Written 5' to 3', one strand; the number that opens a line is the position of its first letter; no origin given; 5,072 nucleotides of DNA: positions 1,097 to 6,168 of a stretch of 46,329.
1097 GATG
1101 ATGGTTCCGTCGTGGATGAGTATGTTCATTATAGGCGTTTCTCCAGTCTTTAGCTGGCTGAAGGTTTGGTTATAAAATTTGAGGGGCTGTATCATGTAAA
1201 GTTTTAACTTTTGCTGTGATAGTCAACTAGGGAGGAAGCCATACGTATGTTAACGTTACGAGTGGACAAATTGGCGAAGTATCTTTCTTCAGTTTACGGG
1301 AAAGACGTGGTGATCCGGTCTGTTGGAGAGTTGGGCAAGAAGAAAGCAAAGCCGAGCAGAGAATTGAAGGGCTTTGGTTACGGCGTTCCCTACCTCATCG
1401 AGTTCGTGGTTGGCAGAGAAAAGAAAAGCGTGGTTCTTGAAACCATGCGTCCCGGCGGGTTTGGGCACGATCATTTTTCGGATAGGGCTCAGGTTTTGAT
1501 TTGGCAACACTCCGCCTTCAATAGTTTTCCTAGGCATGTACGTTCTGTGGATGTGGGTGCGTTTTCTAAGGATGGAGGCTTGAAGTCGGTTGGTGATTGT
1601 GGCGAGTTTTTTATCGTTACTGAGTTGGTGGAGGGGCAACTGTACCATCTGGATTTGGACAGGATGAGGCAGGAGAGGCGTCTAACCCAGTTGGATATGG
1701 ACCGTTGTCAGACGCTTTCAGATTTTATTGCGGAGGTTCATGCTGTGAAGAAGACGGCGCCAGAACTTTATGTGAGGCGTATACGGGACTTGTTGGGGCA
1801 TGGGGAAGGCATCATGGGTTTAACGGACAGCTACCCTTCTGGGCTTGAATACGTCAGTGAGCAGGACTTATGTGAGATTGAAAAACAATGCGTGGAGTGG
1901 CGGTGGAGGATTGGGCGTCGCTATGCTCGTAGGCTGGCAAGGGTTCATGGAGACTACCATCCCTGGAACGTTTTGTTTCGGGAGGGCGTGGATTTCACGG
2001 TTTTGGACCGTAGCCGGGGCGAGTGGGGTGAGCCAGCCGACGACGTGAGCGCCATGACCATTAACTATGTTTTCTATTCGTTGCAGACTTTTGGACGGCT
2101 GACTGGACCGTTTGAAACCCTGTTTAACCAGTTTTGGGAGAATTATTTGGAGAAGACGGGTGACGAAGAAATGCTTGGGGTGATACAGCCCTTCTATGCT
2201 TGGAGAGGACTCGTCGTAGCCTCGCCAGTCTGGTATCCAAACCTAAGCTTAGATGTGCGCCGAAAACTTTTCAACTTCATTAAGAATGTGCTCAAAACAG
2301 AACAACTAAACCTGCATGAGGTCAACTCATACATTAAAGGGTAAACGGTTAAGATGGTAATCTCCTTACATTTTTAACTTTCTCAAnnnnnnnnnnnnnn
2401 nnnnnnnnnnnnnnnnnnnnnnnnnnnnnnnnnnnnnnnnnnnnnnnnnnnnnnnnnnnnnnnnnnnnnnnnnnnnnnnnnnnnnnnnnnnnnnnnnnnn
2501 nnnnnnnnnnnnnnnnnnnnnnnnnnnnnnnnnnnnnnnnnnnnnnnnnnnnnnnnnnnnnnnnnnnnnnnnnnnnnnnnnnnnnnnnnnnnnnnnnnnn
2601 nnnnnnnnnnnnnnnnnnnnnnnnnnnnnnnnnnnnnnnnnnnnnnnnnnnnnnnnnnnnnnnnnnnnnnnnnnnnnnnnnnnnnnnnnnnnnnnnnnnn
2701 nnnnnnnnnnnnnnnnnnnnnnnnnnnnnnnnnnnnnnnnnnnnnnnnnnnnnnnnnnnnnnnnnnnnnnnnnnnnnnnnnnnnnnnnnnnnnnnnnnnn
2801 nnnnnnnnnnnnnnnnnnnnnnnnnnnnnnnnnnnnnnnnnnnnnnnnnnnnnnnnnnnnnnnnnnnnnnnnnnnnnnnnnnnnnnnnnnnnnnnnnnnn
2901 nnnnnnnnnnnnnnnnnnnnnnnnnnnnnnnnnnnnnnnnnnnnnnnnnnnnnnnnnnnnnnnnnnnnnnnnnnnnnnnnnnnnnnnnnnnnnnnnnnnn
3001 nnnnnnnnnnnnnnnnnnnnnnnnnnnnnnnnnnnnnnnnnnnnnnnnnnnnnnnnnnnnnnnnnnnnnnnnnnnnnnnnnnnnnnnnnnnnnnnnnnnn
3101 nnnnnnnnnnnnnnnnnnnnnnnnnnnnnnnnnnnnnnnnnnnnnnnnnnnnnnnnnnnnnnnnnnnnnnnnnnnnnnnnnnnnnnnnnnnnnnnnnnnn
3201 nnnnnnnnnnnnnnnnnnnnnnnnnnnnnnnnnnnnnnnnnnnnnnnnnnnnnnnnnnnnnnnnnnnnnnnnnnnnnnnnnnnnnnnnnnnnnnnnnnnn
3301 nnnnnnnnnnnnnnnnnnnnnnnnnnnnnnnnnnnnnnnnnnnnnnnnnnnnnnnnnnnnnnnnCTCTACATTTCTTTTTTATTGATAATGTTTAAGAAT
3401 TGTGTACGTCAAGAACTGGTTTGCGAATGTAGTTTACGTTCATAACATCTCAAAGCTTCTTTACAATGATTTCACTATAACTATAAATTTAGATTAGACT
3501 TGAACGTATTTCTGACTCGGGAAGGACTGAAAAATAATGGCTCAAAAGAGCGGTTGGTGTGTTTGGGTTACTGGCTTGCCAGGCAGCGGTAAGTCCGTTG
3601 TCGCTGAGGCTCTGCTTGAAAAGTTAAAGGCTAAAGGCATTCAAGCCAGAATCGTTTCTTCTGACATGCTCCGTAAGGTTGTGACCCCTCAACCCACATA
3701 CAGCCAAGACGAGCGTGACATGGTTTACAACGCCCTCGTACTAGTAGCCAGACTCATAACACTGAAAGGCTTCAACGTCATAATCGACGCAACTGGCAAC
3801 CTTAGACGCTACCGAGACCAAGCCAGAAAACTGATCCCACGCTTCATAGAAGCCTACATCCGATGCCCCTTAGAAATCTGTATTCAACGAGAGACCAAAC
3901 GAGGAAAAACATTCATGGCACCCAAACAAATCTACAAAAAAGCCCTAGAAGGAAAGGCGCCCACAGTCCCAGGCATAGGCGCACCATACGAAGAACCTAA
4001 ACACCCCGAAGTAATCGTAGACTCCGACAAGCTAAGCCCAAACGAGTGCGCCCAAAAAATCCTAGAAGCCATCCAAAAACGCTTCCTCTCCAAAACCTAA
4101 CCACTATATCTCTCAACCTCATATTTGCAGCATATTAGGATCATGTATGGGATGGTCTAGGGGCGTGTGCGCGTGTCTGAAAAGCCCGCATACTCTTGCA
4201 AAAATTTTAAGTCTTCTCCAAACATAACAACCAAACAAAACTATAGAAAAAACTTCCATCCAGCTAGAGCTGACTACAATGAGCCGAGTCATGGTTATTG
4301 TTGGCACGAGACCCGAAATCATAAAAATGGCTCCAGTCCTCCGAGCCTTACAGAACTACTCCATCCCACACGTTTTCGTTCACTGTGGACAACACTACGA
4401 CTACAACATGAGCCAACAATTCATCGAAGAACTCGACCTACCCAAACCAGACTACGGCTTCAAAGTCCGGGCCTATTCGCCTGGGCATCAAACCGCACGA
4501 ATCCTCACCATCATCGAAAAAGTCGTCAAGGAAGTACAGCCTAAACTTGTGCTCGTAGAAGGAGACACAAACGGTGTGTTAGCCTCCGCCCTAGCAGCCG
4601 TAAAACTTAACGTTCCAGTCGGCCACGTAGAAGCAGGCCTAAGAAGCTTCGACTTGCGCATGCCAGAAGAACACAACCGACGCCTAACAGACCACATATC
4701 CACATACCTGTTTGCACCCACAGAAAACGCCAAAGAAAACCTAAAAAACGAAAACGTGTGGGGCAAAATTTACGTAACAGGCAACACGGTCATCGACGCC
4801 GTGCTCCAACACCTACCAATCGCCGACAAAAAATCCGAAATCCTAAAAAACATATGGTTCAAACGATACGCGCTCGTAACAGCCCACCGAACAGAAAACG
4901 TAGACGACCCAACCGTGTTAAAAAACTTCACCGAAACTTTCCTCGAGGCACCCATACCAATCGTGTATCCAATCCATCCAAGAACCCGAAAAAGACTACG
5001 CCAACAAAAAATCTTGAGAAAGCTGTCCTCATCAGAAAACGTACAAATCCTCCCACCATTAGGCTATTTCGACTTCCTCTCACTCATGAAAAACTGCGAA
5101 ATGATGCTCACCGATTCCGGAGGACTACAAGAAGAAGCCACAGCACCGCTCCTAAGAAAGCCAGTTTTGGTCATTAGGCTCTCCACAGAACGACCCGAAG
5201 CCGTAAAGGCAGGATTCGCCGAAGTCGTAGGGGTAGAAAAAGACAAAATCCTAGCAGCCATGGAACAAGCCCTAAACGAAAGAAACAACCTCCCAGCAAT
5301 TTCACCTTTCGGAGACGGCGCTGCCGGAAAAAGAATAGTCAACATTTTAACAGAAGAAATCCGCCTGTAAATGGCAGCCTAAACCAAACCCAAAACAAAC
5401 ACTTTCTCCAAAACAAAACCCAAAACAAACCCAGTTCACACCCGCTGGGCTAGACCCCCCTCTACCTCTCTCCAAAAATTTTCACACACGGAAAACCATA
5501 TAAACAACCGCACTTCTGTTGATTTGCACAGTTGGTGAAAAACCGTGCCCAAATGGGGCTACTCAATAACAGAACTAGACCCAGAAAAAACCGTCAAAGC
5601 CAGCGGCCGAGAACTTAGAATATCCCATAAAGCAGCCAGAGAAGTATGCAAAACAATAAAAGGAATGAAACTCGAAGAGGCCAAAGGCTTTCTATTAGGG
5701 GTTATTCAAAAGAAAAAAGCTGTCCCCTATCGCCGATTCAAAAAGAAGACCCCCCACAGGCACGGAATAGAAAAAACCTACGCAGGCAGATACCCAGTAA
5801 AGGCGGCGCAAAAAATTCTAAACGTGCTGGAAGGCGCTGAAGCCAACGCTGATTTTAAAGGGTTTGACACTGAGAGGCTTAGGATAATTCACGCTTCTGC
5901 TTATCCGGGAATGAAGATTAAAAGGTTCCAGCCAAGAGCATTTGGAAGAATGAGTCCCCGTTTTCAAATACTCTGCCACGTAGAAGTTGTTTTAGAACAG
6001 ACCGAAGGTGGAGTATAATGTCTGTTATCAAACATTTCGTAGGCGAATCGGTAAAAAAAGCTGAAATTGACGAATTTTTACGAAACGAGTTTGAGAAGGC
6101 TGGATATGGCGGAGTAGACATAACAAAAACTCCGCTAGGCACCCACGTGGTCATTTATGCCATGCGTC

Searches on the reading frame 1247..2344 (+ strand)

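Call 48: search_protein_families(library=pfam, proteins=[window:1247-2344:+], max_evalue=0.0001)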
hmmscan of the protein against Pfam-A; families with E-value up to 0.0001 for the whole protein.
window:1247-2344:+ (365 aa): 1 family
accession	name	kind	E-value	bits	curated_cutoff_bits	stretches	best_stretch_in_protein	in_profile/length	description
PF01636.29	APH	-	1.5e-06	28.6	23.2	1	152-274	95-212/239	Phosphotransferase enzyme family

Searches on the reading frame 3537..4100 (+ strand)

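Call 48: search_protein_families(library=pfam, proteins=[window:3537-4100:+], max_evalue=0.0001)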
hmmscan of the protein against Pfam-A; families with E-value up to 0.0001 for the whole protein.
window:3537-4100:+ (187 aa): 6 families
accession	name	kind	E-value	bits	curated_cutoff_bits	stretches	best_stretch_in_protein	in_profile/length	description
PF01583.26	APS_kinase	-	4.7e-31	108.3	21.1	1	6-162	2-152/152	Adenylylsulphate kinase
PF13671.12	AAA_33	-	1e-15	58.7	27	1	9-130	2-126/143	AAA domain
PF08433.16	KTI12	-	3.4e-10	40.3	22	1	9-133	4-130/271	Chromatin associated protein KTI12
PF13238.12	AAA_18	-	3.1e-08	34.6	29.4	1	10-125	2-114/128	AAA domain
PF07931.18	CPT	-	2e-06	28.2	22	1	12-178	7-170/172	Chloramphenicol phosphotransferase-like protein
PF13207.12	AAA_17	-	9e-05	23.2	27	0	12-62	1-46/136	AAA domain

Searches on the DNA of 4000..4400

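Call 75: search_rna_families(source=window, start=4000, end=4400, threshold=evalue, max_evalue=1, show_alignments=2)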
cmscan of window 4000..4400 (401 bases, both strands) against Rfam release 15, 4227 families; matches with E-value up to 1: 0.
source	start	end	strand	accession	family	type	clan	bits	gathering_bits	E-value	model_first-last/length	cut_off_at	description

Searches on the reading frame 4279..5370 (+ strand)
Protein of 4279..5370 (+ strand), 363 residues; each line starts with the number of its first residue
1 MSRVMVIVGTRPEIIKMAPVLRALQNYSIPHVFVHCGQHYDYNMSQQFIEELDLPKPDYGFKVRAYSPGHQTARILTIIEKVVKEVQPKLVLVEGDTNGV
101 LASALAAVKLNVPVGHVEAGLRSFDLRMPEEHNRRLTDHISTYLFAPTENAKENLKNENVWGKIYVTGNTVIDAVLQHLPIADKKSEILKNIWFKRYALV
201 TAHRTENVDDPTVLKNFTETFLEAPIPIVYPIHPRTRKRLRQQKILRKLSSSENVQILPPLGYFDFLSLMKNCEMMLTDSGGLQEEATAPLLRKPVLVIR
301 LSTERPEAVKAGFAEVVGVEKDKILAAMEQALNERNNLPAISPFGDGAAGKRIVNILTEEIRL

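Call 48: search_protein_families(library=pfam, proteins=[window:4279-5370:+], max_evalue=0.0001)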
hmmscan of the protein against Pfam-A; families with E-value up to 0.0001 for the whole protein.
window:4279-5370:+ (363 aa): 1 family
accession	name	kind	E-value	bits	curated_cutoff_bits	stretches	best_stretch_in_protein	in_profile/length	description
PF02350.25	Epimerase_2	-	6.1e-108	361.2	30.6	1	26-357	5-346/347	UDP-N-acetylglucosamine 2-epimerase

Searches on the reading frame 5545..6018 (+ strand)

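Call 48: search_protein_families(library=pfam, proteins=[window:5545-6018:+], max_evalue=0.0001)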
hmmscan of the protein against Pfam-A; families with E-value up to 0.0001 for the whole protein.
window:5545-6018:+ (157 aa): 1 family
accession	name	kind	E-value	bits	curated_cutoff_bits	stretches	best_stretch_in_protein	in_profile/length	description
PF00237.24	Ribosomal_L22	-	8.6e-26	90.6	28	1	19-151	1-104/104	Ribosomal protein L22p/L17e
